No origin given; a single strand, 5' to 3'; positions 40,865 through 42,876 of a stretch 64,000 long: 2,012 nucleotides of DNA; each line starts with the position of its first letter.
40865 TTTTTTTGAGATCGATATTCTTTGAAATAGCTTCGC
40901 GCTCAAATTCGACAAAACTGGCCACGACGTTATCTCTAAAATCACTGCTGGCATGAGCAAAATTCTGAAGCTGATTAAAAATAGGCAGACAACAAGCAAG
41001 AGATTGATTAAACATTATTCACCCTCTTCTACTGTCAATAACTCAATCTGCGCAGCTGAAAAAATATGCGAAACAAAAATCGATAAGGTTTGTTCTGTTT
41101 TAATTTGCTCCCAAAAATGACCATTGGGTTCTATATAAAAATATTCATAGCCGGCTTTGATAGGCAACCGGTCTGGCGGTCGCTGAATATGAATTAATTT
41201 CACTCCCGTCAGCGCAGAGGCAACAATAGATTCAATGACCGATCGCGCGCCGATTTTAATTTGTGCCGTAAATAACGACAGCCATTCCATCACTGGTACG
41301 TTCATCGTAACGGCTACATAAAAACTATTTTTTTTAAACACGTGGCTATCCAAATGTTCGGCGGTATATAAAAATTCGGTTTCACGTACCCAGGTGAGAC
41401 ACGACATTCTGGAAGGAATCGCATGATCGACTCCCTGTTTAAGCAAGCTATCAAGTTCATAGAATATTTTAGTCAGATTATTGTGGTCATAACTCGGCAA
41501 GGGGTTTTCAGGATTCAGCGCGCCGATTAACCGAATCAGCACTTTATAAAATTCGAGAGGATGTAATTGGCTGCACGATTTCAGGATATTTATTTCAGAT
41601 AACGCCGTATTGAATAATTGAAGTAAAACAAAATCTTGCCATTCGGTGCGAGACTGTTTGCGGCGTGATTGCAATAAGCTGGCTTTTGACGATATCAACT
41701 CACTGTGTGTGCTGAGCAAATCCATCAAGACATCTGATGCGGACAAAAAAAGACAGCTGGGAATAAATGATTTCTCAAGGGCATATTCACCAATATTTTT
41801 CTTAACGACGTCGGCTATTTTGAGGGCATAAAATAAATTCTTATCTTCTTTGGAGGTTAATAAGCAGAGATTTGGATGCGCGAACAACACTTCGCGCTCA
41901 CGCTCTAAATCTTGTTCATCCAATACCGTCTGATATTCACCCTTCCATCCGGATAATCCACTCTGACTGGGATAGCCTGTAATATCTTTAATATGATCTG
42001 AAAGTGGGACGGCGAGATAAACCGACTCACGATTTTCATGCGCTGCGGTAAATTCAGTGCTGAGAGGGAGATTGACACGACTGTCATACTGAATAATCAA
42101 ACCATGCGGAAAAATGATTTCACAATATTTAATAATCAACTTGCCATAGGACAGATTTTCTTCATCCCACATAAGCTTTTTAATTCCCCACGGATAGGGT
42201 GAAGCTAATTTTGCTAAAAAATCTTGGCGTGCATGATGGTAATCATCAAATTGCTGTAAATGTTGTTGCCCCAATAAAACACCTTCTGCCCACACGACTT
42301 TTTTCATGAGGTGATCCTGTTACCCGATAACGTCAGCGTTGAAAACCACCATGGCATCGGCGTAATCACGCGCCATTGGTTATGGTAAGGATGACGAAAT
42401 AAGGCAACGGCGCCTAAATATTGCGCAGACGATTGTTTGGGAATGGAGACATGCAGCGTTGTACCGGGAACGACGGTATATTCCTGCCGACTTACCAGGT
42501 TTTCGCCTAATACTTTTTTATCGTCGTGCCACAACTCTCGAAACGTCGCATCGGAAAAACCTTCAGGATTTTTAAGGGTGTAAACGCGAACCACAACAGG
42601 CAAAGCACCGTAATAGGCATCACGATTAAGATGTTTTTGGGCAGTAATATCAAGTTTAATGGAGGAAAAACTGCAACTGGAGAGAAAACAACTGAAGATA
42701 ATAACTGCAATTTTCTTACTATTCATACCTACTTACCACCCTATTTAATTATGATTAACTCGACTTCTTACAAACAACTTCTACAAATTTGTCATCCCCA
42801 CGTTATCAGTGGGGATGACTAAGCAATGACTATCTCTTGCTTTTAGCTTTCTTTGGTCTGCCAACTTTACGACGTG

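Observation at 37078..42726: Orphan type VI secretion membrane-complex/baseplate module (tssJ-tssK-tssL-tssM plus tagF-position gene) with no sheath, tube, spike or ATPase genes within 20 kb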

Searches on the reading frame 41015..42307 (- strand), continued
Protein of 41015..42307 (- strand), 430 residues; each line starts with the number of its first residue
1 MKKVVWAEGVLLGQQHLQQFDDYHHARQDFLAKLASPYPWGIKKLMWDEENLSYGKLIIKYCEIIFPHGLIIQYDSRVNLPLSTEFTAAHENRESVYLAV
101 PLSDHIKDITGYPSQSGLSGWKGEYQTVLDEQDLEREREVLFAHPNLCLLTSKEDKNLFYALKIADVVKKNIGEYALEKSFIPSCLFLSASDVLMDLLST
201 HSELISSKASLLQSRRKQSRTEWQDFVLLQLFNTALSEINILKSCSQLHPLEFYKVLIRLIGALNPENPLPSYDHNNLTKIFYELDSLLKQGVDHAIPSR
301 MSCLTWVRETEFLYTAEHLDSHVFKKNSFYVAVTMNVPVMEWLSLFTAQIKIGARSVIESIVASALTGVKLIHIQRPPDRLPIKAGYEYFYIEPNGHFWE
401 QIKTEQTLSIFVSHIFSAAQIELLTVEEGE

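Call 74: list_cluster_members(proteins=[P0237, P0240, P0243, P0250, P0252, P0258, P0121, P0123, P0136, P0033])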
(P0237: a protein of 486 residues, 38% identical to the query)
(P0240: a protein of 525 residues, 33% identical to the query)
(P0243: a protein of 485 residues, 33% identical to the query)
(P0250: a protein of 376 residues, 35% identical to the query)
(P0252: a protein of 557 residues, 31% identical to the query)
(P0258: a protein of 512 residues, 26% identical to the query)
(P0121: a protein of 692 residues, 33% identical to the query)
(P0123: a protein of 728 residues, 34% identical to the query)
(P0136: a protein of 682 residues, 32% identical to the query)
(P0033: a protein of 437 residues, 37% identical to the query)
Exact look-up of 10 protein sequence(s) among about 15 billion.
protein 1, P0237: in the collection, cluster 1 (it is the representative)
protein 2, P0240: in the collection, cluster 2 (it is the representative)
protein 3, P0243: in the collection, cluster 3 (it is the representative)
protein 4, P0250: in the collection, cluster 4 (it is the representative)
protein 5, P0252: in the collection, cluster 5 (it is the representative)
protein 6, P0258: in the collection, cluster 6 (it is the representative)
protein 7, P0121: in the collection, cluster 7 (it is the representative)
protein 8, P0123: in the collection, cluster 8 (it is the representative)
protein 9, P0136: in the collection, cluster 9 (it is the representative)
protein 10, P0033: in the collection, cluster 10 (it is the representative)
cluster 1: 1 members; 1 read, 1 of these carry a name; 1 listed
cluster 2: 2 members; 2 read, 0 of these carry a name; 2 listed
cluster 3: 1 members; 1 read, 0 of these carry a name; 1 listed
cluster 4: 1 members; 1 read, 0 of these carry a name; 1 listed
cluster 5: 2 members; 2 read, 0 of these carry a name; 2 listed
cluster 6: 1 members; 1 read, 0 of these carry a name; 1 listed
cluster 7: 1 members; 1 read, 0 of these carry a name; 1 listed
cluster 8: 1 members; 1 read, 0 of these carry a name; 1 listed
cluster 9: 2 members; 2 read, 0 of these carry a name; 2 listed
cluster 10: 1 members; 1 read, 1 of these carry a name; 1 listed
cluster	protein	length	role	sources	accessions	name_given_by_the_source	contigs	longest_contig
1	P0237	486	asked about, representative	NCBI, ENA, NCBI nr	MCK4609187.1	MAG: type VI secretion system domain-containing protein [Gammaproteobacteria bacterium] | type VI secretion system domain-containing protein [Gammaproteobacteria bacterium]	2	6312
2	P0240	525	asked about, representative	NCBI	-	-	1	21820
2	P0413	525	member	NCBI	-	-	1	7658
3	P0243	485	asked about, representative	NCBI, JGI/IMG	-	-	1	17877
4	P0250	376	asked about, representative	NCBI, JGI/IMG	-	-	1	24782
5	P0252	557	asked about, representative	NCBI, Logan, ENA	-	-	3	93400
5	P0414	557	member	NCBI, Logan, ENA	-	-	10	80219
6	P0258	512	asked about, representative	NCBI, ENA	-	-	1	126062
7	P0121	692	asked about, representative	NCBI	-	-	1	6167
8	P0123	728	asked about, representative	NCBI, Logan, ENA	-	-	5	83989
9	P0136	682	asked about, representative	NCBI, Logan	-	-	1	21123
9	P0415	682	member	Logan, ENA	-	-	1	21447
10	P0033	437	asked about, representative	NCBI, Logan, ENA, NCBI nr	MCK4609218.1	MAG: type VI secretion system baseplate subunit TssK [Gammaproteobacteria bacterium] | type VI secretion system baseplate subunit TssK [Gammaproteobacteria bacterium]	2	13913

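Call 76: find_encoding_contigs(protein=P0128, flank=10000, max_places=3)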
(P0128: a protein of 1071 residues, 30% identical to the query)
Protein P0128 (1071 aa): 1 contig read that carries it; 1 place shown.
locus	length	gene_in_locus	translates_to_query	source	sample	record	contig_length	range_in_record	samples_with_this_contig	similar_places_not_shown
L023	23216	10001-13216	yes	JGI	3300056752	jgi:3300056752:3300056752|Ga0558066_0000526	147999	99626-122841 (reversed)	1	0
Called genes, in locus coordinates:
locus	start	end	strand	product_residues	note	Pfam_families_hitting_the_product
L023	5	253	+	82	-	PF13396:PLDc_N (faint)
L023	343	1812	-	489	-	-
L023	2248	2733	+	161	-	PF01814:Hemerythrin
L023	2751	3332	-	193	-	-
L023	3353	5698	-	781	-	-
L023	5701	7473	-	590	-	-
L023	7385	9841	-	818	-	-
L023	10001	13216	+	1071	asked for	PF05954:Phage_GPD, PF10106:DUF2345 (weak)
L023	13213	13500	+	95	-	-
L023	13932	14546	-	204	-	PF00484:Pro_CA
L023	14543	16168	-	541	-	PF14849:YidC_periplas, PF02096:60KD_IMP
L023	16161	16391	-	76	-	PF01809:YidD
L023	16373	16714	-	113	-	PF00825:Ribonuclease_P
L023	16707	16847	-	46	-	PF00468:Ribosomal_L34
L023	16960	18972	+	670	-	-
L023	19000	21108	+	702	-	-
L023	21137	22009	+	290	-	-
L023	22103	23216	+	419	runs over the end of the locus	-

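Call 78: search_protein_families(library=ncbifam, proteins=[L016:656-2461:-, L023:5701-7473:-, L023:7385-9841:-, L023:3353-5698:-, L023:2751-3332:-, L016:5807-6091:+, P0125], max_evalue=0.1)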
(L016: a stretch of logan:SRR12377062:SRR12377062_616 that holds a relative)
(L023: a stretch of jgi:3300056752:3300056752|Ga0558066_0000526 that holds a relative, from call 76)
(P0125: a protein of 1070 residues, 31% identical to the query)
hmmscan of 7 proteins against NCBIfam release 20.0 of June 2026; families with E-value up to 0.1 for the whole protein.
L016:656-2461:- (601 aa): 0 families

L023:5701-7473:- (590 aa): 0 families

L023:7385-9841:- (818 aa): 0 families

L023:3353-5698:- (781 aa): 0 families

L023:2751-3332:- (193 aa): 0 families

L016:5807-6091:+ (94 aa): 0 families

P0125 (1070 aa): 3 families
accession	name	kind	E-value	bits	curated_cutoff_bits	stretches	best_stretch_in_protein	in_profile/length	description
TIGR03361.1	VI_Rhs_Vgr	subfamily_domain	6.6e-33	114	186.35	2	17-284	7-298/513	type VI secretion system tip protein TssI/VgrG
TIGR01646.1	vgr_GE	subfamily_domain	3.3e-30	105.5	121.8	1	78-444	72-477/480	type VI secretion system tip protein VgrG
NF041249.1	T6SS_TssI_Fran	equivalog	0.00025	21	100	2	451-571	28-150/163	type VI secretion system tip protein TssI/VgrG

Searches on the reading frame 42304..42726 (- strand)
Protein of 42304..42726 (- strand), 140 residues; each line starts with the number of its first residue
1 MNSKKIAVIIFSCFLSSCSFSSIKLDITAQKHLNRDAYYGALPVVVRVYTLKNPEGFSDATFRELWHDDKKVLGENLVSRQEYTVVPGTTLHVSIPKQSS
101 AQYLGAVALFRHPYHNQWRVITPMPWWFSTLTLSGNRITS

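Call 3: search_protein_families(library=pfam, proteins=[window:42304-42726:-], max_evalue=1)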
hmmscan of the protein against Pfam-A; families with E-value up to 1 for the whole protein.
window:42304-42726:- (140 aa): 1 family
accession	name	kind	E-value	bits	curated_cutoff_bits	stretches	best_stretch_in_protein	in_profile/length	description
PF12790.13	T6SS-SciN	-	8.8e-29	100.1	27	1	22-125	2-105/120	Type VI secretion lipoprotein, VasD, EvfM, TssJ, VC_A0113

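Call 4: search_protein_families(library=ncbifam, proteins=[window:42304-42726:-], max_evalue=1)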
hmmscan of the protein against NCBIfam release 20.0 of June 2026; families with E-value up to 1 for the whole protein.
window:42304-42726:- (140 aa): 2 families
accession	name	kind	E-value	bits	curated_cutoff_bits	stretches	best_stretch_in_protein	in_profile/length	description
TIGR03352.1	VI_chp_3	equivalog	8.5e-27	93.6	31.6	1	13-124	11-130/147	type VI secretion system lipoprotein TssJ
NF041245.1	T6SS_IglE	equivalog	0.13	12.3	75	1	4-90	1-80/131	type VI secretion system lipoprotein IglE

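Call 59: search_solved_structures(query=window:42304-42726:-, max_evalue=0.01)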
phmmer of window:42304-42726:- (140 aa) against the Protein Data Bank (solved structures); distinct sequences matched with E-value up to 0.01: 5.
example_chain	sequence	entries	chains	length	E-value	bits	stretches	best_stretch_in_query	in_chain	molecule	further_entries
6ixh_A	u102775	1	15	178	1.9e-13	53.6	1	20-122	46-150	Type VI Secretion System TssJ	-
6hs7_F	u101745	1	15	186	2.2e-13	53.4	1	20-122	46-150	Type VI secretion system protein VasD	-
3rx9_A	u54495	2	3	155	2.8e-13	53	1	20-122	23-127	Putative uncharacterized protein | Type VI secretion system protein VasD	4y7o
4a1r_A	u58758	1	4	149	7.7e-10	41.9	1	25-126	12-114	LIP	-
3zhn_A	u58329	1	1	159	9.6e-07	31.8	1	28-126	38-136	PA_0080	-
